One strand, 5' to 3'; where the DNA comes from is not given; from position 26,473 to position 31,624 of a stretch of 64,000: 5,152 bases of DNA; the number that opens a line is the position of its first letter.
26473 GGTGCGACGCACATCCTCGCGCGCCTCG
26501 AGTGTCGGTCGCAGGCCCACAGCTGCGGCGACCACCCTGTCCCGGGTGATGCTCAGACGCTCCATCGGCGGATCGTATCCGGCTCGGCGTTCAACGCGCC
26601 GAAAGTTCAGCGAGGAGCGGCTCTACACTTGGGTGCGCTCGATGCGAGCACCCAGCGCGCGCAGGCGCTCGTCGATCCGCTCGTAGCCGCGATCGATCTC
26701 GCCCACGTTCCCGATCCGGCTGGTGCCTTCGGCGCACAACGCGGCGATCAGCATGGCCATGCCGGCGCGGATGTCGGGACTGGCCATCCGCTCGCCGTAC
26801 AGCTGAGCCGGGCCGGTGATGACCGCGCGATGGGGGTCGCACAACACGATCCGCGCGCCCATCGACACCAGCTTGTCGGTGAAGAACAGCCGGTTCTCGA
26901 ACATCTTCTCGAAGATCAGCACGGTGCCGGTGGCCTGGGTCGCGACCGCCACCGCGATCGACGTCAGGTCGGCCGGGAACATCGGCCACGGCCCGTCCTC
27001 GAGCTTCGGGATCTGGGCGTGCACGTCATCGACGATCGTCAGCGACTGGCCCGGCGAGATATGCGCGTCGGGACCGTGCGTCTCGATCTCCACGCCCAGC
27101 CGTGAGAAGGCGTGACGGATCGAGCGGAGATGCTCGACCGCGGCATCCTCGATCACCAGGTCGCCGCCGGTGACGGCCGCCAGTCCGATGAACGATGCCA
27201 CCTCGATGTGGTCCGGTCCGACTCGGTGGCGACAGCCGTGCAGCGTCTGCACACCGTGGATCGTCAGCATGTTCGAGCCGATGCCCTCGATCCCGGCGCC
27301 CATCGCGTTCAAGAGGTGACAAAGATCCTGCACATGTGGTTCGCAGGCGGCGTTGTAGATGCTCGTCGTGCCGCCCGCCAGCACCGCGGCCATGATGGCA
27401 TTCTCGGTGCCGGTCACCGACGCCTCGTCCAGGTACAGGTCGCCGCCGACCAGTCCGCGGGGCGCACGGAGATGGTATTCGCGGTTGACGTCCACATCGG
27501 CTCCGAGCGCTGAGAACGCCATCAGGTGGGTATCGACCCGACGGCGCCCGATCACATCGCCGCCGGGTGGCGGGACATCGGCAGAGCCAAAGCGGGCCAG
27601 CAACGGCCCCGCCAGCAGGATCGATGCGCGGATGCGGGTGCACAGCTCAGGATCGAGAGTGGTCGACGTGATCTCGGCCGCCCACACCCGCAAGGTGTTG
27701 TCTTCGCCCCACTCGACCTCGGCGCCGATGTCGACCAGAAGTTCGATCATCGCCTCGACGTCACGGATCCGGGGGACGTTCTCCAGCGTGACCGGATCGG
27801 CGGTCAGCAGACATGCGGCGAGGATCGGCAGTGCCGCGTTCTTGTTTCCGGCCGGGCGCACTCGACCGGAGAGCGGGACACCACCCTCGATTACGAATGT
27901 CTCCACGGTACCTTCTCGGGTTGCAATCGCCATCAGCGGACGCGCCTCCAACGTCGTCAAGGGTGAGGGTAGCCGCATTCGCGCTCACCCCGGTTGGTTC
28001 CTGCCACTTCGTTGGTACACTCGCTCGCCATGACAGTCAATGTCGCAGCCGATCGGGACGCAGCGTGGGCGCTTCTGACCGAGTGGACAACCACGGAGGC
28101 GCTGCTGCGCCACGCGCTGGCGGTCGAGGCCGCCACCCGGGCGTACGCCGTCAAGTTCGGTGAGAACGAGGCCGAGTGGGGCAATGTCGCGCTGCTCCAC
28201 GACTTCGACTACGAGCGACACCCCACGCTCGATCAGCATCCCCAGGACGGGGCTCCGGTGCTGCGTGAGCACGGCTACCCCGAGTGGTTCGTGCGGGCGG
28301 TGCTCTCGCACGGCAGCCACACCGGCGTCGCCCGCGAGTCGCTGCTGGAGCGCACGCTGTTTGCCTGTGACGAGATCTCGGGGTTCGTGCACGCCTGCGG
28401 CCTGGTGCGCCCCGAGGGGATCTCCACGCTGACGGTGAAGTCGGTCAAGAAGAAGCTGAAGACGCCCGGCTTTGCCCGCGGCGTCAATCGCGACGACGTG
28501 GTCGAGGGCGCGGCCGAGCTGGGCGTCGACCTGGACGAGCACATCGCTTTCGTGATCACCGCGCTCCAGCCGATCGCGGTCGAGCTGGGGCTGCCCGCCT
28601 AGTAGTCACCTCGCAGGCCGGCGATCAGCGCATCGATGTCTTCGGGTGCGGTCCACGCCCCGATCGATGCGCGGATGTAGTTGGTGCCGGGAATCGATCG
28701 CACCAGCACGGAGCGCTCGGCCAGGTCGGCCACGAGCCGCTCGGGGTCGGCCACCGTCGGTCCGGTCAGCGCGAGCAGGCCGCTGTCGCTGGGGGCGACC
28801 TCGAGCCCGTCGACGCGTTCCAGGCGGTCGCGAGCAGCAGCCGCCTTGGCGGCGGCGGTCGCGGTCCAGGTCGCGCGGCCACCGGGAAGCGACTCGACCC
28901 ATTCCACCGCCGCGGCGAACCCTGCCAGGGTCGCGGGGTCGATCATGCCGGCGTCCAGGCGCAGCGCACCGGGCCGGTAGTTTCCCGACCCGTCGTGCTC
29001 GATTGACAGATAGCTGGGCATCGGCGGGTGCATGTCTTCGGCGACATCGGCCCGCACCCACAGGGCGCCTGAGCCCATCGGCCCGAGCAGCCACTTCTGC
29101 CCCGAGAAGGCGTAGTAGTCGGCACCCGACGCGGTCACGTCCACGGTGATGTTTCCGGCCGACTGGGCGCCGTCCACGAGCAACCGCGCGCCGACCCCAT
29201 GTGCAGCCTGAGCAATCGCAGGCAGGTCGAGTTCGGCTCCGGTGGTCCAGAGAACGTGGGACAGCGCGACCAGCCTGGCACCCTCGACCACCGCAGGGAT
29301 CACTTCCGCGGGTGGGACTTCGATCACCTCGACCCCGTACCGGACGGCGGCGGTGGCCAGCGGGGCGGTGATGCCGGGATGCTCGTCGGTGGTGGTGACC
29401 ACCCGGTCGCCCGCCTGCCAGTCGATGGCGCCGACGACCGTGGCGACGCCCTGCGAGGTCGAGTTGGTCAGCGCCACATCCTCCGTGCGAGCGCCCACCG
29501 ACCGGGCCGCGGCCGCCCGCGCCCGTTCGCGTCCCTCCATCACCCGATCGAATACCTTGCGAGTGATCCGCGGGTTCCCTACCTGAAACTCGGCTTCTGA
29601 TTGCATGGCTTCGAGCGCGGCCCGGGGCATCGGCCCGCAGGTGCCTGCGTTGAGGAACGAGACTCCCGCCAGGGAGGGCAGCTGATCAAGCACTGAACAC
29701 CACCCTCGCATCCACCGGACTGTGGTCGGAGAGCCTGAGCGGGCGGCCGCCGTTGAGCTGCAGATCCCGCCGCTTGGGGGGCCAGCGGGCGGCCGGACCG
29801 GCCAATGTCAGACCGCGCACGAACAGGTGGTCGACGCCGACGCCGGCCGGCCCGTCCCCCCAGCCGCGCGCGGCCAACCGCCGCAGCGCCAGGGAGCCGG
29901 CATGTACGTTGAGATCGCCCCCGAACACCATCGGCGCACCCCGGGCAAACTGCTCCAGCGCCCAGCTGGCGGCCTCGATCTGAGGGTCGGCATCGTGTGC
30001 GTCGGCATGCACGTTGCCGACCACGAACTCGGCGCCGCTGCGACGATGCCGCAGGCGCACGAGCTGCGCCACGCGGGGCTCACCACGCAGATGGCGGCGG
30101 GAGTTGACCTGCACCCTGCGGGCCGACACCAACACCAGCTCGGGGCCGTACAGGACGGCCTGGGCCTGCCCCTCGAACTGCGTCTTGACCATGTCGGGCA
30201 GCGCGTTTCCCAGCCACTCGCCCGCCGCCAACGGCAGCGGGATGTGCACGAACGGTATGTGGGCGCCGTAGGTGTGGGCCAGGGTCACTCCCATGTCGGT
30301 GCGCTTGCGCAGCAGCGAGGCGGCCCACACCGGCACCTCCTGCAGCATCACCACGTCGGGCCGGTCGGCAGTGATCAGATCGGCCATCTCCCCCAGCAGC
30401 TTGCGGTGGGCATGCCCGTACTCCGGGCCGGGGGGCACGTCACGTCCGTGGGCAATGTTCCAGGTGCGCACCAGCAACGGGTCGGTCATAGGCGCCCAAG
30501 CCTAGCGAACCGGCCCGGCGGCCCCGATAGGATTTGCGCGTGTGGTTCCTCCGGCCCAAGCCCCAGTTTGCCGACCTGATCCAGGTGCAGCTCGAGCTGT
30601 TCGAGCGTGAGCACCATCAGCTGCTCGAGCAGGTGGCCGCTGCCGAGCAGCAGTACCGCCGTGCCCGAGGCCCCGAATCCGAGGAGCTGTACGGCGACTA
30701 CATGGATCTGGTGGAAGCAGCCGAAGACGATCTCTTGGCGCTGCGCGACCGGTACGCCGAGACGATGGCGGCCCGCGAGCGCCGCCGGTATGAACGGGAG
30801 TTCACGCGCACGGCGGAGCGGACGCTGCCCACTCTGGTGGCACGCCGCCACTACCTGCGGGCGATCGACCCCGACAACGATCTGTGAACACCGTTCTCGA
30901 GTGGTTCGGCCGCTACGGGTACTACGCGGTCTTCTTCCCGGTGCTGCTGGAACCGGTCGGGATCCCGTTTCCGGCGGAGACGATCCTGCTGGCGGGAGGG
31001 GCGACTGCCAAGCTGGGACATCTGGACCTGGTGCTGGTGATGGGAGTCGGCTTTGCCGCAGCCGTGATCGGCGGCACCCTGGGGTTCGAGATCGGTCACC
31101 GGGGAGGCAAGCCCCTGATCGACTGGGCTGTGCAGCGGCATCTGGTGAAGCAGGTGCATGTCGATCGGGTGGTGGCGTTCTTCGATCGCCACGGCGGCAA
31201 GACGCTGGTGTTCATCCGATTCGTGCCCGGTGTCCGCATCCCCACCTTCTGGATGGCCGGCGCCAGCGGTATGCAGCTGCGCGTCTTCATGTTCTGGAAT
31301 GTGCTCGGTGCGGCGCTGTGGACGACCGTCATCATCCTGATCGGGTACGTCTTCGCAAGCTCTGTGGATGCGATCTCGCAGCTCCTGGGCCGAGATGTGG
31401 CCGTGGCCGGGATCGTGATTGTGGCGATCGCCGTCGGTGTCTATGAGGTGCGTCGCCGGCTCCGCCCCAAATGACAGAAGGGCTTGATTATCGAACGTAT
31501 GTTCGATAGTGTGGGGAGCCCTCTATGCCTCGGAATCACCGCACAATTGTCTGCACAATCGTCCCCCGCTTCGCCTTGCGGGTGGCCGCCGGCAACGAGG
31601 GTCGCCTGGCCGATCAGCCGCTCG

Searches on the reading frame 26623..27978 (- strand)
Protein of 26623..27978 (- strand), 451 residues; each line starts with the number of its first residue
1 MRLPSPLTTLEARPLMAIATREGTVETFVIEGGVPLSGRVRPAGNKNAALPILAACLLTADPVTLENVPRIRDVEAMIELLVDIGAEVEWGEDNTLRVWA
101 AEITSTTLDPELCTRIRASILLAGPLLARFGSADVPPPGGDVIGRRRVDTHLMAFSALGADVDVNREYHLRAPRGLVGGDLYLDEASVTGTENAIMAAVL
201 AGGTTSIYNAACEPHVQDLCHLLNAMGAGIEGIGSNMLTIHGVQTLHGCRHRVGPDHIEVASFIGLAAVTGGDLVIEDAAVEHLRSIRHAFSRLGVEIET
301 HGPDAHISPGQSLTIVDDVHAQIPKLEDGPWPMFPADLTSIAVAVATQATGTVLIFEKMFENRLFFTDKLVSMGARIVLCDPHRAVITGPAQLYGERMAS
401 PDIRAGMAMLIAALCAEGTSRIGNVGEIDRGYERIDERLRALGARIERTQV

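Call 50: search_protein_families(library=pfam, proteins=[window:26623-27978:-], max_evalue=0.0001)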
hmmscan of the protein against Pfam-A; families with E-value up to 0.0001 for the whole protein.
window:26623-27978:- (451 aa): 1 family
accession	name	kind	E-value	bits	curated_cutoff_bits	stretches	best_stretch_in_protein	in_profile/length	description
PF00275.25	EPSP_synthase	-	2.8e-70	237.6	22.8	1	31-439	2-417/417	EPSP synthase (3-phosphoshikimate 1-carboxyvinyltransferase)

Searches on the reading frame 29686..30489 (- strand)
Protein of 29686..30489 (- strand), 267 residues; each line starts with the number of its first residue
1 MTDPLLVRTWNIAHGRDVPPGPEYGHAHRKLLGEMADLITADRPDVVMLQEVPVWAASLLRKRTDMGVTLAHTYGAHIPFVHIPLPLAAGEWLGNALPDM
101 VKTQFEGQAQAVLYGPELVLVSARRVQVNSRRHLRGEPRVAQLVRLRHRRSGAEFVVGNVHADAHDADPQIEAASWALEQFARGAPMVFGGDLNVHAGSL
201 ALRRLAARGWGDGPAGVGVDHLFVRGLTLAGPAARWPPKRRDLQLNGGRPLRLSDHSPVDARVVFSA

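Call 50: search_protein_families(library=pfam, proteins=[window:29686-30489:-], max_evalue=0.0001)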
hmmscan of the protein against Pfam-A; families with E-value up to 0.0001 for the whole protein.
window:29686-30489:- (267 aa): 1 family
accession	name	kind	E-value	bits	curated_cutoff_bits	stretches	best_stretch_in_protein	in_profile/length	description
PF03372.29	Exo_endo_phos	-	7.6e-14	52.4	24.5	1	9-256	2-225/225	Endonuclease/Exonuclease/phosphatase family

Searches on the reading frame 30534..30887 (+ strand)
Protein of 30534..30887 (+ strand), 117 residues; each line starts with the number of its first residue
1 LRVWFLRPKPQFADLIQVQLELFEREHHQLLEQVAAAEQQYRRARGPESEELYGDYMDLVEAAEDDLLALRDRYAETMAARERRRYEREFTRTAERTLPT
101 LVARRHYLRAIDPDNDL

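Call 5: search_protein_families(library=pfam, proteins=[window:30534-30887:+], max_evalue=0.01)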
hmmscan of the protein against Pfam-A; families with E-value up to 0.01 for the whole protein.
window:30534-30887:+ (117 aa): 0 families

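Call 6: search_protein_families(library=ncbifam, proteins=[window:30534-30887:+], max_evalue=0.01)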
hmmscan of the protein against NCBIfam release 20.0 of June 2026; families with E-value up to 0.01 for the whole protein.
window:30534-30887:+ (117 aa): 0 families

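Call 11: search_protein_families(library=pfam, proteins=[window:30534-30887:+], max_evalue=10)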
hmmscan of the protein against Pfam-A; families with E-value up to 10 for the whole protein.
window:30534-30887:+ (117 aa): 1 family
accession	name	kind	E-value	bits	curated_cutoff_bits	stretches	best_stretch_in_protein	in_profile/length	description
PF11577.13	NEMO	-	0.09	13.2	23.2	1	69-96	28-55/68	NF-kappa-B essential modulator NEMO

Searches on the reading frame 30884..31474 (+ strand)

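Call 5: search_protein_families(library=pfam, proteins=[window:30884-31474:+], max_evalue=0.01)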
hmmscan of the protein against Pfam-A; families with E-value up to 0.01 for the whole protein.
window:30884-31474:+ (196 aa): 1 family
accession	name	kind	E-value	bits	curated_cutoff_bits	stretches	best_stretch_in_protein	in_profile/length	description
PF09335.16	VTT_dom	-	1.8e-18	67.6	33.9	1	29-155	1-122/123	VTT domain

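Call 6: search_protein_families(library=ncbifam, proteins=[window:30884-31474:+], max_evalue=0.01)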
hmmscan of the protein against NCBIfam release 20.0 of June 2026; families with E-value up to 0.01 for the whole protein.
window:30884-31474:+ (196 aa): 3 families
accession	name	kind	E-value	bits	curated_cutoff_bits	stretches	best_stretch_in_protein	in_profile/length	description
NF008102.0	PRK10847.1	equivalog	6.2e-24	85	236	1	13-194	29-212/219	DedA family protein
NF052604.1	UndecprPTUtpABac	equivalog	7.7e-16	58.7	250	1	2-187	6-186/198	undecaprenyl phosphate transporter UptA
NF052605.1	UndecprPTUptAStph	equivalog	3.9e-14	53.1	300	1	4-184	5-188/197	undecaprenyl phosphate transporter UptA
